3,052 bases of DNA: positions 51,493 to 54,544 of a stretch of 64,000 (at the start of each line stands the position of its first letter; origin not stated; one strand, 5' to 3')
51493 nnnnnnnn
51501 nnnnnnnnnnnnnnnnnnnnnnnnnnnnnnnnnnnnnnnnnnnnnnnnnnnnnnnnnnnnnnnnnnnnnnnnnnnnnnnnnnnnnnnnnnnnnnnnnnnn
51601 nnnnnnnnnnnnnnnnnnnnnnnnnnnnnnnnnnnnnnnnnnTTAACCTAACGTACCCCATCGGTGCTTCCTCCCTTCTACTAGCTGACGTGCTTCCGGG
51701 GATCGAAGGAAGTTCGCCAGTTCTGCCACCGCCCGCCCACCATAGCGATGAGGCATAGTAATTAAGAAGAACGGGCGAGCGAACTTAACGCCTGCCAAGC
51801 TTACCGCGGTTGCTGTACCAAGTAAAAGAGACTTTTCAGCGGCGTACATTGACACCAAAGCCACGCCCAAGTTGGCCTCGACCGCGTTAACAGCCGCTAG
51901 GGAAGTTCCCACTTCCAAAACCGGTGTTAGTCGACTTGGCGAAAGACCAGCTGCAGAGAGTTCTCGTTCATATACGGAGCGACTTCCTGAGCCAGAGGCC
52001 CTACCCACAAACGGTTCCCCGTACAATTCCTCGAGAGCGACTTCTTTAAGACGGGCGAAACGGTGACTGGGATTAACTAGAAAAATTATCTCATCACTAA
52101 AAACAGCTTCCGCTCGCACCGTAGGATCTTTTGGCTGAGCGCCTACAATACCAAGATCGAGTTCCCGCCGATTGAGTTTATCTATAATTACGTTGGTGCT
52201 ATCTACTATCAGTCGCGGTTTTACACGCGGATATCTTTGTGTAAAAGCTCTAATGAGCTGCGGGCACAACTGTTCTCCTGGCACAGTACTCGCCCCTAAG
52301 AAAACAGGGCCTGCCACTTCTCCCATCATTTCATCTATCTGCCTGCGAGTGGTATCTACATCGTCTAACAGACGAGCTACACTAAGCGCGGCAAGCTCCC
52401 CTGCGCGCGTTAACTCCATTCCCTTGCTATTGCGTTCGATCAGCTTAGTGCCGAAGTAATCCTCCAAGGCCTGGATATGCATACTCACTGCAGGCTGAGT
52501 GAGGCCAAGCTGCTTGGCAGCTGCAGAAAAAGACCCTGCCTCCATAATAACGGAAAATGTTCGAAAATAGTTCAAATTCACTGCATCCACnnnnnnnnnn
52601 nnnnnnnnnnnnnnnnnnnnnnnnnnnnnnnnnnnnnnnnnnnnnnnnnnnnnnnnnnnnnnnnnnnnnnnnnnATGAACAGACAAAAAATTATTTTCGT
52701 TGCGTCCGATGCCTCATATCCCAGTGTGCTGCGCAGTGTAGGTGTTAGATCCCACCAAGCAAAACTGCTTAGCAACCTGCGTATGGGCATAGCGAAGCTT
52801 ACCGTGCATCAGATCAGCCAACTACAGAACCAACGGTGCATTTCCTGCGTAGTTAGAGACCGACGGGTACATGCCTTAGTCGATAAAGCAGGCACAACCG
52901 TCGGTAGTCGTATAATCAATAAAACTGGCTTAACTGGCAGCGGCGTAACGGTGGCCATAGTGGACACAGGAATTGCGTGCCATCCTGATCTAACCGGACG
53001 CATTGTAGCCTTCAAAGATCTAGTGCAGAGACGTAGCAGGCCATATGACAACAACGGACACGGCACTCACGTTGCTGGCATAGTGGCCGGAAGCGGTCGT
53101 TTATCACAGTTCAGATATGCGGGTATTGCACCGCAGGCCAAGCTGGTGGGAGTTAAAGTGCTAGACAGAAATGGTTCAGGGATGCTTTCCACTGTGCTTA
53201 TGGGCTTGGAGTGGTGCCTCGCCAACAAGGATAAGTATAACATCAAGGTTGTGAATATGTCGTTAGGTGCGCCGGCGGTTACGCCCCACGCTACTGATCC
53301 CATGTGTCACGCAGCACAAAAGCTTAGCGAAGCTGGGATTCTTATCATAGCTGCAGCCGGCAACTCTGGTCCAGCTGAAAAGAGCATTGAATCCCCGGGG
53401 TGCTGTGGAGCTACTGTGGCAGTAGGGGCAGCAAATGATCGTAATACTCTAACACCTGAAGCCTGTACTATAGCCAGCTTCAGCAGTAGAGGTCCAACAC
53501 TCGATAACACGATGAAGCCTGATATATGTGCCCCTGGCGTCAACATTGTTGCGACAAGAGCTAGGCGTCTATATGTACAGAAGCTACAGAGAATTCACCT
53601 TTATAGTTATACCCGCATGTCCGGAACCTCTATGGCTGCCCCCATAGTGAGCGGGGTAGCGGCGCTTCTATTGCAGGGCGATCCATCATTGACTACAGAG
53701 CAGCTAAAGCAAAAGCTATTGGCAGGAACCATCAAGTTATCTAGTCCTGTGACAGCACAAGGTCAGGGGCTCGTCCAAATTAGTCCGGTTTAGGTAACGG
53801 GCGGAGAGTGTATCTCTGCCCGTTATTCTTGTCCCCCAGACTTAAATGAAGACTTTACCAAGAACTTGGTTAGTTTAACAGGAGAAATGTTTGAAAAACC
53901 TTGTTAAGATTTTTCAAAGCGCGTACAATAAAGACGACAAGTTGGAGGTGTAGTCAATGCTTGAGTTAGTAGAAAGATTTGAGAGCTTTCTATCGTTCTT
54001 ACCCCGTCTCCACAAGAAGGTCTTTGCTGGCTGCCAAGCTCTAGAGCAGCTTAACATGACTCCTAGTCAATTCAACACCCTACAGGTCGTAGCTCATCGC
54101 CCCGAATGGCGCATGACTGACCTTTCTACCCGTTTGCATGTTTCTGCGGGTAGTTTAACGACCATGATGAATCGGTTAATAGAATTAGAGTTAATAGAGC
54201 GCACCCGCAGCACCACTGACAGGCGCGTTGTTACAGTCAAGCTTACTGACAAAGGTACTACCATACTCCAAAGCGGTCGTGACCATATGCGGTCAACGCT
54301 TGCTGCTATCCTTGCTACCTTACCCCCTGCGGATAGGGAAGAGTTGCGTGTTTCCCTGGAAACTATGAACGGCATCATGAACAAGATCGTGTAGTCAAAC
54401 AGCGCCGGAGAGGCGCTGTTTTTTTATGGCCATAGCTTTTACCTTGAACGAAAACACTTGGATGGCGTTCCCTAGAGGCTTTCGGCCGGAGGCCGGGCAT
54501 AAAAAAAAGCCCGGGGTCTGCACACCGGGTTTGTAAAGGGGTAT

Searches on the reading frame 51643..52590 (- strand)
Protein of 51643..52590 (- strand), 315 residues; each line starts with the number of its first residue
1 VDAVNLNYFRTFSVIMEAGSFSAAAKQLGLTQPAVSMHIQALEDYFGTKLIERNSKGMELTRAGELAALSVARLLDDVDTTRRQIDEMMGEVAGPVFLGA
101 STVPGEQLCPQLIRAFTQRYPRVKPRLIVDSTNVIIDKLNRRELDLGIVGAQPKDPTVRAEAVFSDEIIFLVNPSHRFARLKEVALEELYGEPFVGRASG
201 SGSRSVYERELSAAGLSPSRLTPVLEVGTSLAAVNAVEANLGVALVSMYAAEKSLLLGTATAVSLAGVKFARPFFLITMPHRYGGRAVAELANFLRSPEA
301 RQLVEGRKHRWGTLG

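Call 8: search_protein_families(library=pfam, proteins=[window:51643-52590:-])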
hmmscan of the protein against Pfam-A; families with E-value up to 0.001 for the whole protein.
window:51643-52590:- (315 aa): 4 families
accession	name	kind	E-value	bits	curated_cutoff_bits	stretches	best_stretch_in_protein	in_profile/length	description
PF03466.25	LysR_substrate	-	2.3e-43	148.5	28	1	91-296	3-205/209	LysR substrate binding domain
PF00126.33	HTH_1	-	1.3e-23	83.1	26.6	1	6-65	1-60/60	Bacterial regulatory helix-turn-helix protein, lysR family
PF12727.12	PBP_like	-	1.8e-05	24.4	27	1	193-255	95-158/193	PBP superfamily domain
PF25213.1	HVO_A0261_N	-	0.0002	21.6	35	1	26-83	32-86/86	HVO_A0261 N-terminal domain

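Call 9: search_protein_families(library=ncbifam, proteins=[window:51643-52590:-])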
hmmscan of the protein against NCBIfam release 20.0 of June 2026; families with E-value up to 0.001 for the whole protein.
window:51643-52590:- (315 aa): 56 families (the best 25 are shown)
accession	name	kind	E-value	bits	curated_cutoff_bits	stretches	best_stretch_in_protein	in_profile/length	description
NF040786.1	LysR_Sec_metab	equivalog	5.5e-60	202.9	250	1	5-295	2-294/298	selenium metabolism-associated LysR family transcriptional regulator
NF045990.1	TransRegCbbRRhodb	equivalog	1.1e-47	162.6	450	1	1-297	3-298/304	LysR family regulator CbbR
TIGR03339.1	phn_lysR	subfamily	3.4e-39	134.8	341.1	1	10-289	3-273/279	aminoethylphosphonate catabolism associated LysR family transcriptional regulator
NF040889.1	trans_reg_YeiE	equivalog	1.1e-34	120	480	1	5-292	4-283/288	DNA-binding transcriptional regulator YeiE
NF053705.1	TransRegGltCGpos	equivalog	1.2e-32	113.3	350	1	12-278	9-272/300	glutamate biosynthesis transcriptional regulator GltC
NF052633.1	LysR_TF_PsrA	exception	6.9e-31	107.3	540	1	4-291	5-288/297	L-proline-binding transcription factor PsrA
NF008095.0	PRK10837.1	subfamily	4.9e-30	104.7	281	1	6-294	5-285/290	LysR family transcriptional regulator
NF047520.1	trans_act_CidR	equivalog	1.3e-28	100.1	415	1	1-219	1-216/292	cidABC operon transcriptional activator CidR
NF007439.0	PRK09986.1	equivalog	7.5e-28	97.7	290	1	4-247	7-250/296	LysR family transcriptional regulator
NF041036.1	decaheme_TF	subfamily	6.8e-27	94.7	210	1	5-268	2-265/301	multiheme cytochrome-associated LysR family transcriptional regulator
NF045775.1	acetoin_reg_AlsR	exception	7.9e-26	91.2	430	1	6-249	3-245/290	acetoin biosynthesis transcriptional regulator AlsR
TIGR02424.1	TF_pcaQ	equivalog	3e-25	88.8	303.8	1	4-295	3-294/300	pca operon transcription factor PcaQ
NF008416.0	PRK11242.1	equivalog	4.7e-25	88.5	277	1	10-222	7-220/300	transcriptional regulator CynR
NF007385.0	PRK09906.1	equivalog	2e-24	86.3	356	1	5-252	2-247/296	DNA-binding transcriptional regulator HcaR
NF007307.0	PRK09791.1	equivalog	8e-23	81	336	1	4-178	5-181/302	LysR family transcriptional regulator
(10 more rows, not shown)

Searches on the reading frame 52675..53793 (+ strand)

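Call 8: search_protein_families(library=pfam, proteins=[window:52675-53793:+])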
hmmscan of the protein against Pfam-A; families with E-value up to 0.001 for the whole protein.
window:52675-53793:+ (372 aa): 1 family
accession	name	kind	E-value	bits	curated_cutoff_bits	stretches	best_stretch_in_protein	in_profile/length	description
PF00082.27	Peptidase_S8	-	5.3e-58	197.1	21.8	1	88-352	1-273/288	Subtilase family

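Call 9: search_protein_families(library=ncbifam, proteins=[window:52675-53793:+])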
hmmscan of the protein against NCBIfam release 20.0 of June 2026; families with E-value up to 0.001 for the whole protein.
window:52675-53793:+ (372 aa): 9 families
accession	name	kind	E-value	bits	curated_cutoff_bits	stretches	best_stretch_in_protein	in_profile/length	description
TIGR03921.1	T7SS_mycosin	equivalog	2.1e-42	145.5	278.75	1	87-367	11-279/353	type VII secretion-associated serine protease mycosin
NF040809.1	germ_prot_CspBA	exception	1.8e-21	75.6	1250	2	265-334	989-1046/1099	bifunctional germination protease/germinant receptor pseudoprotease CspBA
NF042956.1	IteS_antiphage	equivalog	6.7e-20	70.9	900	1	39-334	204-510/747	S8 family anti-phage peptidase IteS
NF033595.1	denti_PrtP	equivalog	2.2e-18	66.2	300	1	193-348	342-474/606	dentilisin complex serine proteinase subunit PrtP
NF049966.1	QH_SP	equivalog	1e-15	57.7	165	1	93-232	2-126/219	subtilisin-like serine protease QhpE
NF040808.2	CspC_non_triad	exception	1.2e-15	56.9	675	2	124-233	164-279/556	bile acid germinant receptor pseudoprotease CspC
TIGR03895.1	protease_PatA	subfamily_domain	4.5e-14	52.1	421.05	1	129-334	1-178/606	PatA/PatG family cyanobactin maturation protease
NF040553.1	SGO_0316_fam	subfamily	2.9e-09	35.2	1400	1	125-231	356-464/1486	SGO_0316/SGO_0317 family LPXTG-anchored serine peptidase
NF051851.1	AtpSerPepEprS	equivalog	0.0003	18.9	1700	1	213-361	216-346/988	autotransporter serine peptidase EprS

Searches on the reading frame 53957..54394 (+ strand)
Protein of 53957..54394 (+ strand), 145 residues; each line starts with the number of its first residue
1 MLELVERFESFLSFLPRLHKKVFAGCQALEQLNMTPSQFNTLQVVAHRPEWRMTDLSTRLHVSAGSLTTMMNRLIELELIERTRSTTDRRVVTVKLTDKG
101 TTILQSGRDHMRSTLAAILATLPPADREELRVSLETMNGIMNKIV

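Call 8: search_protein_families(library=pfam, proteins=[window:53957-54394:+])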
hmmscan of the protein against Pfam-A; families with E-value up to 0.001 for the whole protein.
window:53957-54394:+ (145 aa): 6 families
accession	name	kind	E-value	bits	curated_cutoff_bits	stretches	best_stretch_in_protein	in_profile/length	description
PF01047.28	MarR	-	1.5e-13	50.8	24.6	1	34-92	1-59/59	MarR family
PF22381.2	Staph_reg_Sar_Rot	-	1.2e-12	48.2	27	1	29-104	7-82/85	Transcriptional regulator SarA/Rot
PF12802.13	MarR_2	-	5.8e-12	46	27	1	33-90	2-60/61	MarR family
PF13463.12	HTH_27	-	2.7e-08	34.4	22.2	1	35-100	2-68/68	Winged helix DNA-binding domain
PF13601.12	HTH_34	-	0.00014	22.4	27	1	42-106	6-71/80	Winged helix DNA-binding domain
PF14394.12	DUF4423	-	0.00095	19.4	30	0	49-95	35-82/165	Domain of unknown function (DUF4423)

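Call 9: search_protein_families(library=ncbifam, proteins=[window:53957-54394:+])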
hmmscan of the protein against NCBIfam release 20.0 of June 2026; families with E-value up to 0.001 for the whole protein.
window:53957-54394:+ (145 aa): 17 families
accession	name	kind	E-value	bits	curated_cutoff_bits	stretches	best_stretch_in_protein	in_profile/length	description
NF050133.1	TransRegFabT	equivalog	3.5e-15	56.5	200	1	38-143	31-136/138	fatty acid biosynthesis transcriptional regulator FabT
TIGR02337.1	HpaR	equivalog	7.7e-13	48.4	121.2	1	29-131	21-123/130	homoprotocatechuate degradation operon regulator HpaR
NF052638.1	TransRegOhrRVib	equivalog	1.1e-12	47.8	200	1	28-106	29-107/141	transcriptional regulator OhrR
NF053777.1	Saro0803TransReg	equivalog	1.7e-12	47.2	200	1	28-112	29-113/140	Saro_0803 family transcriptional regulator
NF045593.1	bilirub_TF_BilQ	equivalog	2.2e-12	46.9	125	1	25-136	18-130/135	bilirubin utilization transcriptional regulator BilQ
NF038251.1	AdcR_fam_Zn_TF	equivalog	1e-10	42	175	1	25-119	27-118/143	zinc-dependent MarR family transcriptional regulator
NF052438.1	TransRegRv0880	equivalog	2.9e-09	36.9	220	1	35-142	33-140/143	Rv0880 family HTH-type transcriptional regulator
NF002926.0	PRK03573.1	equivalog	6.3e-09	35.9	120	1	15-136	12-132/144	transcriptional regulator SlyA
NF008565.1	PRK11512.1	equivalog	7.4e-09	35.8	240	1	28-115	32-119/144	multiple antibiotic resistance transcriptional regulator MarR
TIGR01889.1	Staph_reg_Sar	paralog_domain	1.4e-06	28.5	62.6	1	31-101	20-94/109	staphylococcal accessory regulator family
TIGR04472.1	reg_rSAM_mob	hypoth_equivalog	3.1e-06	27.3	240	1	49-117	44-111/141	radical SAM mobile pair system MarR family transcriptional regulator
NF053814.1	teico_TcaR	equivalog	3.3e-06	27.3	170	1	9-138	13-142/151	MarR family transcriptional regulator TcaR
NF008122.0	PRK10870.1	equivalog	3.5e-06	26.9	157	1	54-131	75-152/176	transcriptional repressor MprA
NF047395.1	TransRegLtdR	equivalog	6.1e-06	26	250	1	53-106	68-121/166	transcriptional regulator LdtR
NF040939.2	trans_reg_lrs14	equivalog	0.00017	21.5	90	1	35-88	20-74/103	Lrs14 family HTH-type transcriptional regulator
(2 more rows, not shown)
